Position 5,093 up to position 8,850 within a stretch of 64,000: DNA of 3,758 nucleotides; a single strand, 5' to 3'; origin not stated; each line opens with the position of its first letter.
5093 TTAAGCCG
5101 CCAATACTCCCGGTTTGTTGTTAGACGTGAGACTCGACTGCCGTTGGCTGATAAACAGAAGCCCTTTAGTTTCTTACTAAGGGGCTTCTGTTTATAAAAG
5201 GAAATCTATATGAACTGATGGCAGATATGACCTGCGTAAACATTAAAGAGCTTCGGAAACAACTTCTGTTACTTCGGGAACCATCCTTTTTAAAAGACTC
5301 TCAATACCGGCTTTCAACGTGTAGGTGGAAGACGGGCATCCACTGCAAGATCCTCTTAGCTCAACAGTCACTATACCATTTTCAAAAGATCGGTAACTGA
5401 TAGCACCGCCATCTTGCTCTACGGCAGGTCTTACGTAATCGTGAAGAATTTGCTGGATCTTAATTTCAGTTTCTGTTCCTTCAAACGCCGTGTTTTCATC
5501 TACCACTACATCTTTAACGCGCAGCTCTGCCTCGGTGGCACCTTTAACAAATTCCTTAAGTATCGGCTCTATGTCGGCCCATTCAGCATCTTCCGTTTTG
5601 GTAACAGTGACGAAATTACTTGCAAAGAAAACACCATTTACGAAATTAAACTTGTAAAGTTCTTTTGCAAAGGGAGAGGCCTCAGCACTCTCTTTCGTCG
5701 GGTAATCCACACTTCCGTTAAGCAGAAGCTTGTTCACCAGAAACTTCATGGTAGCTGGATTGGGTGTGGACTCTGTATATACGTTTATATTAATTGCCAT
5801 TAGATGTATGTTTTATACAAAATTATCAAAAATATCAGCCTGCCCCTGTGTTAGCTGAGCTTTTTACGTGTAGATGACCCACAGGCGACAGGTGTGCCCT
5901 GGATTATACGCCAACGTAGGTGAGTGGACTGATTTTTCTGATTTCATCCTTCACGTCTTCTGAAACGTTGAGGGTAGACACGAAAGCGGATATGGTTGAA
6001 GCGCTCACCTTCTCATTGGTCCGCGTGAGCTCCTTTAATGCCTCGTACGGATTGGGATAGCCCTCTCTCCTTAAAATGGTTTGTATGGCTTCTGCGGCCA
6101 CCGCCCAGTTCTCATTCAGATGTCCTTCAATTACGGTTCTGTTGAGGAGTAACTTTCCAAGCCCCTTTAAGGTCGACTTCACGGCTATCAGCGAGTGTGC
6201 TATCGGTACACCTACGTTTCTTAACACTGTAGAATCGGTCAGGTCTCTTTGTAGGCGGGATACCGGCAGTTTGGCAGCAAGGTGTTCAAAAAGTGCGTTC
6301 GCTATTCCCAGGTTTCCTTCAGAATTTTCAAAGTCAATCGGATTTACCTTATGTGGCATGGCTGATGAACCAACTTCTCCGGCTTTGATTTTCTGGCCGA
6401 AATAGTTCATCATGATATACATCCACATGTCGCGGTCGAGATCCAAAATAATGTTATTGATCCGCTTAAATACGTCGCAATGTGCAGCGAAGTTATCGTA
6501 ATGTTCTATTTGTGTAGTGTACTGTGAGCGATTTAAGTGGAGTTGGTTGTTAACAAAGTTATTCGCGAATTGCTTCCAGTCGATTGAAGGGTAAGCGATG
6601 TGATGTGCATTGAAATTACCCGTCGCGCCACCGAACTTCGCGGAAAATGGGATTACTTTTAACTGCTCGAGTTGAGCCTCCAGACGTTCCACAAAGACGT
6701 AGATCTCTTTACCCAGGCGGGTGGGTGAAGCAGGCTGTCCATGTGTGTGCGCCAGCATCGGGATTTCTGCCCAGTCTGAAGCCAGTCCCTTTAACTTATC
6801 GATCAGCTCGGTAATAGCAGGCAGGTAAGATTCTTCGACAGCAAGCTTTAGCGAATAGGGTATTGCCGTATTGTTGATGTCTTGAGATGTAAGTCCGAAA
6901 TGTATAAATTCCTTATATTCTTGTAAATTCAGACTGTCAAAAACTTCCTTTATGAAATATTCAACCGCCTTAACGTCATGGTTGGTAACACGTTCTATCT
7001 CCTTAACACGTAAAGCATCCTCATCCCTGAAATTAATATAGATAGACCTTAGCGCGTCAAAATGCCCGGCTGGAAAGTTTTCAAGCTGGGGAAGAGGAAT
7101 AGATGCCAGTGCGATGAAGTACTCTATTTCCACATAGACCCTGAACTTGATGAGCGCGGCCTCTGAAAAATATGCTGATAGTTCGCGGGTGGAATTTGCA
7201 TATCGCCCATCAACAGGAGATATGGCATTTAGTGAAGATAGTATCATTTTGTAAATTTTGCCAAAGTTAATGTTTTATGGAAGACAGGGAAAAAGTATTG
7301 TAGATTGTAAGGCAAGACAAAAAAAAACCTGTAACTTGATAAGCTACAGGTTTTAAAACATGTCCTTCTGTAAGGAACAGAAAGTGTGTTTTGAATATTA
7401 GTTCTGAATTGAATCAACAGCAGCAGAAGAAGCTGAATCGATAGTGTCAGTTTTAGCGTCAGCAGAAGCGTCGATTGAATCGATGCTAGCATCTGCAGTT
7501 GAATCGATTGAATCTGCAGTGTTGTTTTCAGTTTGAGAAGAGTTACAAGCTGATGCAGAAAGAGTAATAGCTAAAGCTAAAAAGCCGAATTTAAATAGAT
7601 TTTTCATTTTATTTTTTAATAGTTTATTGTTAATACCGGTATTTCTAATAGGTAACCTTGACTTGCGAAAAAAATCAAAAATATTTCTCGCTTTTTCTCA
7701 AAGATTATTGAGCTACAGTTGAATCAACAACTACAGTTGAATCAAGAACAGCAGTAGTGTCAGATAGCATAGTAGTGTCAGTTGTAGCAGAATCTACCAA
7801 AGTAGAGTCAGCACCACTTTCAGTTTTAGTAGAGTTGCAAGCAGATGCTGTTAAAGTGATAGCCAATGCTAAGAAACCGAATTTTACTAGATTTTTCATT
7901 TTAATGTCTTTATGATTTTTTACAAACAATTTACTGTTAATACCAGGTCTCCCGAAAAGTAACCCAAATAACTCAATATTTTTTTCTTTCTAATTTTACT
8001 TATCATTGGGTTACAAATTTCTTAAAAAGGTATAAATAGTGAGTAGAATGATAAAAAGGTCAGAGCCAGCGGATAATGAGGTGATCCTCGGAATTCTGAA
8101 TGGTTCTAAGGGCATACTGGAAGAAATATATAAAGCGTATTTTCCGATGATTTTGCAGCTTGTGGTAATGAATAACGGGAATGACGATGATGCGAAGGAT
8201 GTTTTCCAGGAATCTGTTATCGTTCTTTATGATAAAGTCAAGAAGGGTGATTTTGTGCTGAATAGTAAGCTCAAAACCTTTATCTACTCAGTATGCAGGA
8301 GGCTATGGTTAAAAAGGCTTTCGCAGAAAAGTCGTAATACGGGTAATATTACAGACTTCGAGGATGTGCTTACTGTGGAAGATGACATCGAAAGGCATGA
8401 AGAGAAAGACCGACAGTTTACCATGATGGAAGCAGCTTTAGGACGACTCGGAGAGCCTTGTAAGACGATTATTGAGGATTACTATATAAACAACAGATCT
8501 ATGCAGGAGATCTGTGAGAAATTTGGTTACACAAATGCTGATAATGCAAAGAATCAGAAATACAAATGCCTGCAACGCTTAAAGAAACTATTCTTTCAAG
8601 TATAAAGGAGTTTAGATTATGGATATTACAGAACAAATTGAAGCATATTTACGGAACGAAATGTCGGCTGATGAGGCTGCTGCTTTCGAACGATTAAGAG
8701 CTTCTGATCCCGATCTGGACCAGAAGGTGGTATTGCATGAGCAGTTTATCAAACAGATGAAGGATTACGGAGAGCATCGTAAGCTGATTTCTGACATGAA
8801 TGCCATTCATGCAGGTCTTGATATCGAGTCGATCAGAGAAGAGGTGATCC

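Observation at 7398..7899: Tandem mini-lipoproteins saturated with the Bacteroidetes O-glycosylation sequon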

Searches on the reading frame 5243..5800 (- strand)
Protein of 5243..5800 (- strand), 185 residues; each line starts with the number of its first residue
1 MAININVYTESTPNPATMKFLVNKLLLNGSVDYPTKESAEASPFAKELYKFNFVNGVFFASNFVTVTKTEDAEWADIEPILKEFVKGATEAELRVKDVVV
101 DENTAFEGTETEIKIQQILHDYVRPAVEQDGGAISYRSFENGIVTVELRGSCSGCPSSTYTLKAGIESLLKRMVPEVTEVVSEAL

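Call 4: search_protein_families(library=pfam, proteins=[window:5243-5800:-], max_evalue=0.1)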
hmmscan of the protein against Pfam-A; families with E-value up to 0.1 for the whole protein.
window:5243-5800:- (185 aa): 2 families
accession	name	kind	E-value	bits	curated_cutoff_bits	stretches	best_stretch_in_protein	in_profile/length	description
PF08712.16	Nfu_N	-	1.1e-26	93.2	27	1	7-87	1-83/88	Scaffold protein Nfu/NifU N terminal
PF01106.22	NifU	-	3.9e-26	91.4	27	1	115-181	1-67/67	NifU-like domain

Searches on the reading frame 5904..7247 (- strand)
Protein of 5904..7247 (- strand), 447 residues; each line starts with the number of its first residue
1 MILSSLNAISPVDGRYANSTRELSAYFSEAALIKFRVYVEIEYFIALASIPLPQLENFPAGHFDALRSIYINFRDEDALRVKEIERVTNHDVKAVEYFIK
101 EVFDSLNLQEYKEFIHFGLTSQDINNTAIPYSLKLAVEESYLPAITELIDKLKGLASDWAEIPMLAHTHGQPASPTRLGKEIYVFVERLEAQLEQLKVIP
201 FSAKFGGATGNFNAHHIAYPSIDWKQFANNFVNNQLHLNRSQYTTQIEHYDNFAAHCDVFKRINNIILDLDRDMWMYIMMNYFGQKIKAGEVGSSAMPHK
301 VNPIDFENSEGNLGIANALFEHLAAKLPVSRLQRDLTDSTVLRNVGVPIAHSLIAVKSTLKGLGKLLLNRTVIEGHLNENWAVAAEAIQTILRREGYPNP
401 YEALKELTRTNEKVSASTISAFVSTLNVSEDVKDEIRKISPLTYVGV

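Call 4: search_protein_families(library=pfam, proteins=[window:5904-7247:-], max_evalue=0.1)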
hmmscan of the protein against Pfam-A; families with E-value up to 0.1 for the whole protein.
window:5904-7247:- (447 aa): 2 families
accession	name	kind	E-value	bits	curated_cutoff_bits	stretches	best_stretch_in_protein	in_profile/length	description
PF00206.25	Lyase_1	-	6.2e-49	167.5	27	1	14-311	1-305/312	Lyase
PF08328.16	ASL_C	-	1.5e-45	154.4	35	1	330-445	1-115/115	Adenylosuccinate lyase C-terminal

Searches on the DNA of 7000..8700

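Call 70: search_rna_families(source=window, start=7000, end=8700, threshold=evalue, max_evalue=1)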
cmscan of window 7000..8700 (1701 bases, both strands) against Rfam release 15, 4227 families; matches with E-value up to 1: 4.
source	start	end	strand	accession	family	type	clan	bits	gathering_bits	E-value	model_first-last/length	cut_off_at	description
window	8261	8360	+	RF00392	SNORA5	Gene; snRNA; snoRNA; HACA-box;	CL00024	24.4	30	0.018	1-134/134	no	Small nucleolar RNA SNORA5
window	8504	8616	+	RF01932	bxd_4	Gene; lncRNA;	-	20.3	40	0.88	1-106/106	no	Bithoraxoid conserved region 4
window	7227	7282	+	RF04072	mir-7386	Gene; miRNA;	-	20.2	44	0.92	1-59/59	no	mir-7386 microRNA precursor family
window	7699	7786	-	RF02081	STnc550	Gene; sRNA;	-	16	48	0.44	1-388/388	no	Enterobacterial sRNA STnc550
